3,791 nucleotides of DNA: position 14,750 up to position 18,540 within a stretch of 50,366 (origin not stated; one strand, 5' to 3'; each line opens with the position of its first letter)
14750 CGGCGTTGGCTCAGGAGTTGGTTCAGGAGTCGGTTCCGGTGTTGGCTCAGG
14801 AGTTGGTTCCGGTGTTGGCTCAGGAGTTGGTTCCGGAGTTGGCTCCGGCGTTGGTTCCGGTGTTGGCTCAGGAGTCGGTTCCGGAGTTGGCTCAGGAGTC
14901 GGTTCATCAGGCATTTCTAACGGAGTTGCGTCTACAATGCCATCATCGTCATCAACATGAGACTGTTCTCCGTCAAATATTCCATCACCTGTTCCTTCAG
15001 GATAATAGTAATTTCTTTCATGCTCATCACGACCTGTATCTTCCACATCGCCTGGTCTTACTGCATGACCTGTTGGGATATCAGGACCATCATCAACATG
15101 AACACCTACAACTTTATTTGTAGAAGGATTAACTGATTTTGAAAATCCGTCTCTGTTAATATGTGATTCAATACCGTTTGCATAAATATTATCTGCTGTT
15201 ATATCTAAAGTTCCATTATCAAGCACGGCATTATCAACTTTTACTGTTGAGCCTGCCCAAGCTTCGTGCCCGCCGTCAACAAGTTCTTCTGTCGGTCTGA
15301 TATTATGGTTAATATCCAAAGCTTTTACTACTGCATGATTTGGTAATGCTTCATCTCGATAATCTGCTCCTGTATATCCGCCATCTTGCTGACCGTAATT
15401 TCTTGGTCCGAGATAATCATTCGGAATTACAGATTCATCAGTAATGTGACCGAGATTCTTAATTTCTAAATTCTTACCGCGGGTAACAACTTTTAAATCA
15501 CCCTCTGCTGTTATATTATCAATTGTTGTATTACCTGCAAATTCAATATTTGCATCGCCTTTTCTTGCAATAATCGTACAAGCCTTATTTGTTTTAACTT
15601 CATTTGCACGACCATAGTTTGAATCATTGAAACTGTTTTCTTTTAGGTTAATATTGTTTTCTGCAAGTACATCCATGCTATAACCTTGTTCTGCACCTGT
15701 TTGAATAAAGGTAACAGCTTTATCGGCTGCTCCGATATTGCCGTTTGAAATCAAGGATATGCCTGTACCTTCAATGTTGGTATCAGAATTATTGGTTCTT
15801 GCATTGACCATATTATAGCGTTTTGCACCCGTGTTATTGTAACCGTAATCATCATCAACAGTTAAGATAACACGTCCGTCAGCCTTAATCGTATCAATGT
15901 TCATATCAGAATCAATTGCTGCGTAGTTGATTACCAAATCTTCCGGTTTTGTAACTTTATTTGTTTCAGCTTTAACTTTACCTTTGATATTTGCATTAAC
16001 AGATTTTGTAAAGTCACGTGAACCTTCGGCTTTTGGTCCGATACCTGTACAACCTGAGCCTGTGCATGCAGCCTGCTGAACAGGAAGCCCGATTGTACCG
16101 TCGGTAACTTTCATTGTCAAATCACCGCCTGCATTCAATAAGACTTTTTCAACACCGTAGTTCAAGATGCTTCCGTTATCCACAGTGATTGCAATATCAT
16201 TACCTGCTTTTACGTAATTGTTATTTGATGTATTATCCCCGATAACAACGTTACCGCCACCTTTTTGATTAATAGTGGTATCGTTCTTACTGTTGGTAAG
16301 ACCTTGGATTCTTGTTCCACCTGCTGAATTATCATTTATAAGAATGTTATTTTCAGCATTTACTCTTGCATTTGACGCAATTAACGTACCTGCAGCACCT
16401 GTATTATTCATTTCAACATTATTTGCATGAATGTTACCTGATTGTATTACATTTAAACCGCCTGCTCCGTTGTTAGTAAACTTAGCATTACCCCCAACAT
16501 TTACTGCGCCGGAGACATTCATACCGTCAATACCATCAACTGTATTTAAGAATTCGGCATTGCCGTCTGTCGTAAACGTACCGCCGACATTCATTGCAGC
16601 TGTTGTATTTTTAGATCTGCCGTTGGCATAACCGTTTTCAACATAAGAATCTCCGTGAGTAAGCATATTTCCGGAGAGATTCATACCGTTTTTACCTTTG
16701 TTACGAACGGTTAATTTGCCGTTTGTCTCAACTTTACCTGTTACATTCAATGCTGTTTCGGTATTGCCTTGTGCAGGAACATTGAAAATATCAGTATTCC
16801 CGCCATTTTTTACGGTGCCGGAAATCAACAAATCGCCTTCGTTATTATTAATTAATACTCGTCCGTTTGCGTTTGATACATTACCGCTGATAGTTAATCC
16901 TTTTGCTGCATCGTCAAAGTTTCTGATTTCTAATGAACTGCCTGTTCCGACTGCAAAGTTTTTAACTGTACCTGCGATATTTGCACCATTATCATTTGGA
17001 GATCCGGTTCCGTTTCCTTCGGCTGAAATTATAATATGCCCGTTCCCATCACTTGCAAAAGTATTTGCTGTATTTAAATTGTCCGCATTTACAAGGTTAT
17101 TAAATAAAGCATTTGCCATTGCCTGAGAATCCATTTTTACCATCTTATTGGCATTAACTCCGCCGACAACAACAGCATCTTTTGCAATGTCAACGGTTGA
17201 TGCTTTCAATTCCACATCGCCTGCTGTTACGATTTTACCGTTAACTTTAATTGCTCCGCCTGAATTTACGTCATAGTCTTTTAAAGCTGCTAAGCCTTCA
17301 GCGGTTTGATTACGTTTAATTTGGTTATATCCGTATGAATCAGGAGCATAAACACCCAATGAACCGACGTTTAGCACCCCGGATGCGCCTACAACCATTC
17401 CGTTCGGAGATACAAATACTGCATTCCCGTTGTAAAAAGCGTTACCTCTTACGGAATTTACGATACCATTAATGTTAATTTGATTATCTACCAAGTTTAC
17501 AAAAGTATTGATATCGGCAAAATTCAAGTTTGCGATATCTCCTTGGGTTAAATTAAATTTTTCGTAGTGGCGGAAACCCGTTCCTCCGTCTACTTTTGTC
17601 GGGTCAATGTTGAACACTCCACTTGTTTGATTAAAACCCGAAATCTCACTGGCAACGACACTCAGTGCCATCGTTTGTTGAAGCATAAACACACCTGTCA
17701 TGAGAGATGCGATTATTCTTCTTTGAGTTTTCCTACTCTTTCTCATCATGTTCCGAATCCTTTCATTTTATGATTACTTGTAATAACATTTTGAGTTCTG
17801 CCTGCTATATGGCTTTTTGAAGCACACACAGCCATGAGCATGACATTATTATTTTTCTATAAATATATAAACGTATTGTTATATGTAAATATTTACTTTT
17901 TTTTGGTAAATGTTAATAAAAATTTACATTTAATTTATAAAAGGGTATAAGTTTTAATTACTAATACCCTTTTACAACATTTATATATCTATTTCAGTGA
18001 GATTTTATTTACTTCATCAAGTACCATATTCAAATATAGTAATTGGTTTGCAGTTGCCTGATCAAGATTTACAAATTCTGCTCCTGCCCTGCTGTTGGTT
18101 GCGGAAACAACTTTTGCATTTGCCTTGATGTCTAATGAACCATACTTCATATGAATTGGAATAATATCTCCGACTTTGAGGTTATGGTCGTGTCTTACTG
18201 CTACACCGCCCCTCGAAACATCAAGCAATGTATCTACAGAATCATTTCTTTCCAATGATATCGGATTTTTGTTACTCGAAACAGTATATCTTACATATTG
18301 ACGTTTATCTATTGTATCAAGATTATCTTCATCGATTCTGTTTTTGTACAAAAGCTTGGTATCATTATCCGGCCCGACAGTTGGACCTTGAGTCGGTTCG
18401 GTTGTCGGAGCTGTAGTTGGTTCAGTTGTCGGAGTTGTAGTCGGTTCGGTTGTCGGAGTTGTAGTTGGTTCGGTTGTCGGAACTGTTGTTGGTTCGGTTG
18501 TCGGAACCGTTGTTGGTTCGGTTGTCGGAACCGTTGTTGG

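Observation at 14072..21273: Canonical-looking PilZ (c-di-GMP receptor) domain as the last domain of two exported TpsA-type adhesins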

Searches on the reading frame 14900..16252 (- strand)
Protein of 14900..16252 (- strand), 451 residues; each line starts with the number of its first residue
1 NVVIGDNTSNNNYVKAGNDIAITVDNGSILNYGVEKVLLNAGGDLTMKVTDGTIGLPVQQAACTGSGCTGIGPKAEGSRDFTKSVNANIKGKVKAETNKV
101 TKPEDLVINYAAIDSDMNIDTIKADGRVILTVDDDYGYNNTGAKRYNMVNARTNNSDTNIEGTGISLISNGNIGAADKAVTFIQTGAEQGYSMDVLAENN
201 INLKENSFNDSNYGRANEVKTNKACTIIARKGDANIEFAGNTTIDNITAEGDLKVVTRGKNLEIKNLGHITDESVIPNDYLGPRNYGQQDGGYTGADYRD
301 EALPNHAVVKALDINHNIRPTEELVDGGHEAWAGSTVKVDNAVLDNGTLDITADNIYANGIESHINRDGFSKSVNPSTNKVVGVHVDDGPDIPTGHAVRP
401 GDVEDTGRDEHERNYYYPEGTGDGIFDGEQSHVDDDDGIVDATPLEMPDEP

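Call 64: search_solved_structures(query=window:14900-16252:-, max_evalue=10)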
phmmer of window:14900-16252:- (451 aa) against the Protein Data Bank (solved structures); distinct sequences matched with E-value up to 10: 0.

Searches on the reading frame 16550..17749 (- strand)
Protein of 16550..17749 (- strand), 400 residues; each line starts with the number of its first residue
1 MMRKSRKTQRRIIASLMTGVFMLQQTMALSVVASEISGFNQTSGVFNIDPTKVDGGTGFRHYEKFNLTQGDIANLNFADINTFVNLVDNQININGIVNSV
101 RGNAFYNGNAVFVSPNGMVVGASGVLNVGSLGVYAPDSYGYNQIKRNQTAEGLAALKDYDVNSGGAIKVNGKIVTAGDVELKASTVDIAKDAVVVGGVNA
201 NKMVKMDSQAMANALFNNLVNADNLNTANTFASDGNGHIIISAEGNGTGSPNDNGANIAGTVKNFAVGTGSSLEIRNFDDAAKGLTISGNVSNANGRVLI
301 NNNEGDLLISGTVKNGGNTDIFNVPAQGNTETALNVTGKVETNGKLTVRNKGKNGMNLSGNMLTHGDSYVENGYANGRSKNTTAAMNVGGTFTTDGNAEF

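Call 31: search_solved_structures(query=window:16550-17749:-, max_evalue=10, show_alignments=2)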
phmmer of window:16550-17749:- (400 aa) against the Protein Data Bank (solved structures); distinct sequences matched with E-value up to 10: 1.
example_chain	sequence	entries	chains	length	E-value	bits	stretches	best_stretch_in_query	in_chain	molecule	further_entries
9h91_S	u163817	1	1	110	1.2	11.4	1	180-236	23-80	50S ribosomal protein L22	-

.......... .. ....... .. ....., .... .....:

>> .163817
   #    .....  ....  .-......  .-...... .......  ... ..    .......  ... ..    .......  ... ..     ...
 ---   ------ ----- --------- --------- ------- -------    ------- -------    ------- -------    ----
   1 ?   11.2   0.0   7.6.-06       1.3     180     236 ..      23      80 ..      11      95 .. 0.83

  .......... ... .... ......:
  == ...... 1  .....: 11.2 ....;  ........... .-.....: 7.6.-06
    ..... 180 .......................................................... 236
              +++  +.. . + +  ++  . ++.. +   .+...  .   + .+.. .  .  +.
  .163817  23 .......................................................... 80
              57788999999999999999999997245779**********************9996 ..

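Call 34: find_homologous_proteins(query=window:16760-17749:-, max_evalue=0.001)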
Query window:16760-17749:- (330 aa): 153 proteins with E <= 0.001 among 4285 candidates; the best 120 are listed.
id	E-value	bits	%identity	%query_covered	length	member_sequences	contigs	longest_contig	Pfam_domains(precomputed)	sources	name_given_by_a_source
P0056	2.0e-170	584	89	95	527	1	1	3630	-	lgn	-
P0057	1.8e-163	561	82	100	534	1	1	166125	-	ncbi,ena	-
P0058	2.3e-147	508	89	81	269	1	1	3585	-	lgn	-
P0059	8.4e-144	497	72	100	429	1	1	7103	-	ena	-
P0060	2.6e-137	475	70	100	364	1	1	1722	-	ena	-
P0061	6.1e-115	402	64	98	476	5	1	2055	-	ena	-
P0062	1.1e-103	365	85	62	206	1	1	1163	-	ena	-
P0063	2.2e-100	354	59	99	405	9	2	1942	-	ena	-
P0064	5.3e-99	349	57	100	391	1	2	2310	PF01729.26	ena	-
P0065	3.7e-98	347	58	99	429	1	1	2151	-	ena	-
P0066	1.1e-95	339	59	95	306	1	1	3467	-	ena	-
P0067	2.8e-81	291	52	98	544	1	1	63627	-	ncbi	ncbi:TPA: hypothetical protein CPT84_00395, partial [Candidatus Gastranaerophilales bacterium HUM_12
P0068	4.1e-81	291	52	98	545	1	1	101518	-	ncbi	ncbi:TPA: hypothetical protein CPT93_07790, partial [Candidatus Gastranaerophilales bacterium HUM_7]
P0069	2.4e-78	282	50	99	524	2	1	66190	-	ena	-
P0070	2.7e-78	281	59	74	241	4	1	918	-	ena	-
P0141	1.9e-42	164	50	57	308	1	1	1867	PF05860.20,PF00912.29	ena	-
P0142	1.9e-42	164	47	55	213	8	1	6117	PF05860.20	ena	-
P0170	9.1e-38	148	54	45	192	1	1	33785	PF05860.20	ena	-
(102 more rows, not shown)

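Call 37: search_protein_families(library=pfam, alignment_id=A2, max_evalue=0.1)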
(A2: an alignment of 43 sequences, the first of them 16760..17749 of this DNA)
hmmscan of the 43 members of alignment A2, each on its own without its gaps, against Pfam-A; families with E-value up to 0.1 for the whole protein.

A. member 1, window:16760-17749:- (330 aa): 1 family
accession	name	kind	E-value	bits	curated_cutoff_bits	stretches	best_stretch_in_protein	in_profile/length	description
PF17936.7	Big_6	-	0.085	13.5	27.6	1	282-325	12-54/83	Bacterial Ig domain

B. families by the number of members that match (of 43 scanned): 17 families
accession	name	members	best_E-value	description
PF05860.19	TPS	3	1.2e-06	TPS secretion domain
PF00912.28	Transgly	1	8.7e-08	Transglycosylase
PF02698.23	DUF218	1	1.5e-05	DUF218 domain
PF18715.7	Phage_spike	1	0.00095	Phage spike trimer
PF04913.17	Baculo_Y142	1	0.0039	Baculovirus Y142 protein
PF13203.12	DUF2201_N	1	0.0084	Putative metallopeptidase domain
PF00553.25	CBM_2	1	0.014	Cellulose binding domain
PF16922.11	SLD5_C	1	0.028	DNA replication complex GINS protein SLD5 C-terminus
PF13531.11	SBP_bac_11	1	0.036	Bacterial extracellular solute-binding protein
PF09122.16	DUF1930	1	0.047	Domain of unknown function (DUF1930)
PF01856.23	HP_OMP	1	0.051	Helicobacter outer membrane protein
PF06445.20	GyrI-like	1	0.052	GyrI-like small molecule binding domain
PF17735.7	BslA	1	0.052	Biofilm surface layer A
PF09851.14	SHOCT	1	0.064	Short C-terminal domain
PF04316.19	FlgM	1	0.082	Anti-sigma-28 factor, FlgM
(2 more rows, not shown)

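Call 38: search_solved_structures(query=A2, max_evalue=10, show_alignments=2)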
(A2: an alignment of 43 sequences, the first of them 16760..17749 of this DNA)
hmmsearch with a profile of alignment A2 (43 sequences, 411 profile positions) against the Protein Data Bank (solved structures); distinct sequences matched with E-value up to 10: 0.

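Call 51: predict_structure(alignment_id=A2)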
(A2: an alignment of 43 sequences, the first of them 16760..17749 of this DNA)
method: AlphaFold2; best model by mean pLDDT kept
length: 330 residues; sequences in the alignment: 43
mean_pLDDT: 85.6   pTM: 0.83
mean pLDDT of the five models: 85.6, 85.3, 84.9, 84.6, 84.3
residues with pLDDT >= 90: 208; 70-90: 65; 50-70: 34; < 50: 23
segments of 3 or more residues with pLDDT < 50: 1-5, 24-30, 248-251, 328-330
pLDDT, mean of each block of 10 residues (from residue 1): 48 52 46 79 92 96 95 95 98 97 95 97 96 94 94 86 85 96 95 94 89 82 63 89 68 83 93 90 92 94 92 94 68
secondary structure, 60 per line:
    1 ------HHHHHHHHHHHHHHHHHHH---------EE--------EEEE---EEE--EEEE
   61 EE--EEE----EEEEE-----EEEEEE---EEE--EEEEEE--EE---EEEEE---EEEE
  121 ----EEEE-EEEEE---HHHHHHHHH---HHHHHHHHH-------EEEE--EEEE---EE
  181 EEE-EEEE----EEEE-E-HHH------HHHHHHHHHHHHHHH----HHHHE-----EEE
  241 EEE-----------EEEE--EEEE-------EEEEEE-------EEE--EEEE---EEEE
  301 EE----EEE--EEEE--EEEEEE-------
elements in order: H7-25 E45-48 E52-54 E57-62 E65-67 E72-76 E82-87 E91-93 E96-101 E109-113 E117-120 E125-128 E130-134 H138-146 H150-158 E166-169 E172-175 E179-183 E185-188 E193-196 H209-223 H228-231 E238-243 E255-258 E261-264 E272-277 E285-287 E290-293 E297-302 E307-309 E312-315 E318-323

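Call 54: fold_search(model_id=the predicted structure, library=pdb)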
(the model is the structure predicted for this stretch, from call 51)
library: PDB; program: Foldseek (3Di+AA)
matches with E <= 10: 85; with E <= 0.001: 0
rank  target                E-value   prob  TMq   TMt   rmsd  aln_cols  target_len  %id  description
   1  8cpk_A                4.4e-03  0.99  0.35  0.30  14.9       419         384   14  Crystal structure of EtpA secretion domain from Enterotoxigenic Escherichia coli (released 2024-01-10)
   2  4i84_B                1.1e-02  0.99  0.35  0.42  12.3       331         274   13  The crystal structure of the Haemophilus influenzae HxuA secretion domain involved in the two-partner secretion pathwa (released 2013-11-13)
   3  1rwr                  1.2e-02  0.90  0.29  0.32  13.5       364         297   11  Crystal structure of filamentous hemagglutinin secretion domain (released 2004-04-13)
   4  4i84_A                1.7e-02  0.99  0.39  0.43  13.5       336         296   13  The crystal structure of the Haemophilus influenzae HxuA secretion domain involved in the two-partner secretion pathwa (released 2013-11-13)
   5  8cpk_B                7.8e-02  0.82  0.34  0.30  16.2       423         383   12  Crystal structure of EtpA secretion domain from Enterotoxigenic Escherichia coli (released 2024-01-10)
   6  4rm6                  8.2e-02  0.87  0.33  0.15  12.9       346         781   14  Crystal structure of Hemopexin Binding Protein (released 2016-05-18)
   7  4w8t                  1.4e-01  0.13  0.17  0.21  14.1       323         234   12  Crystal structure of truncated hemolysin A Q125S from P. mirabilis at 1.5 Angstroms resolution (released 2015-10-07)
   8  4w8r                  1.5e-01  0.20  0.20  0.25  14.6       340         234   12  Crystal structure of hemolysin A Y134F from P. mirabilis at 1.5 Angstroms resolution (released 2015-10-07)
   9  4rt6_A                1.7e-01  0.77  0.34  0.16  12.8       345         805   14  Structure of a complex between hemopexin and hemopexin binding protein (released 2016-05-18)
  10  4w8s                  1.7e-01  0.41  0.23  0.31  13.6       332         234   12  Crystal structure of truncated hemolysin A Q125S/Y134S from P. mirabilis at 1.5 Angstroms resolution (released 2015-10-07)
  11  6pyk                  1.7e-01  0.16  0.19  0.24  13.5       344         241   11  P. mirabilis hemolysin A mutant - F80L (released 2020-08-05)
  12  5keh                  1.8e-01  0.14  0.17  0.21  13.7       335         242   11  Truncated hemolysin A from P. mirabilis at 2.0 Angstroms resolution crystallized in a high salt condition (released 2017-03-22)
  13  6n2b_B                2.1e-01  0.38  0.21  0.20  11.5       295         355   10  The Crystal Structure of Caldicellulosiruptor kristjanssonii Tapirin C-terminal domain (released 2018-12-19)
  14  2odl                  2.9e-01  0.60  0.37  0.34  11.9       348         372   13  Crystal structure of the HMW1 secretion domain from Haemophilus influenzae (released 2007-08-21)
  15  6q0p                  3.9e-01  0.12  0.19  0.25  12.7       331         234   11  P. mirabilis hemolysin A mutant - Y134S (released 2020-08-05)
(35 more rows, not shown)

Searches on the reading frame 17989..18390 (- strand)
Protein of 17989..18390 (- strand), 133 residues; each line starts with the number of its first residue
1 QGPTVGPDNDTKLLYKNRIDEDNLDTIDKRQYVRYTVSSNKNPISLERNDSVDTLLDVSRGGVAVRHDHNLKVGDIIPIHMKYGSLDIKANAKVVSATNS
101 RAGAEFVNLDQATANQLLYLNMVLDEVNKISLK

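Call 3: search_protein_families(library=pfam, proteins=[window:17989-18390:-], max_evalue=1)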
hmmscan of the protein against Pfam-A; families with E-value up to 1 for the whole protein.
window:17989-18390:- (133 aa): 2 families
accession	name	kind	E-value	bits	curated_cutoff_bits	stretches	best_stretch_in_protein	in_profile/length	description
PF07238.19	PilZ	-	1.2e-10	42.1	22.5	1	29-117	2-96/102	PilZ domain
PF01052.25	FliMN_C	-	0.15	12.4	23.8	1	70-94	26-51/73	Type III flagellar switch regulator (C-ring) FliN C-term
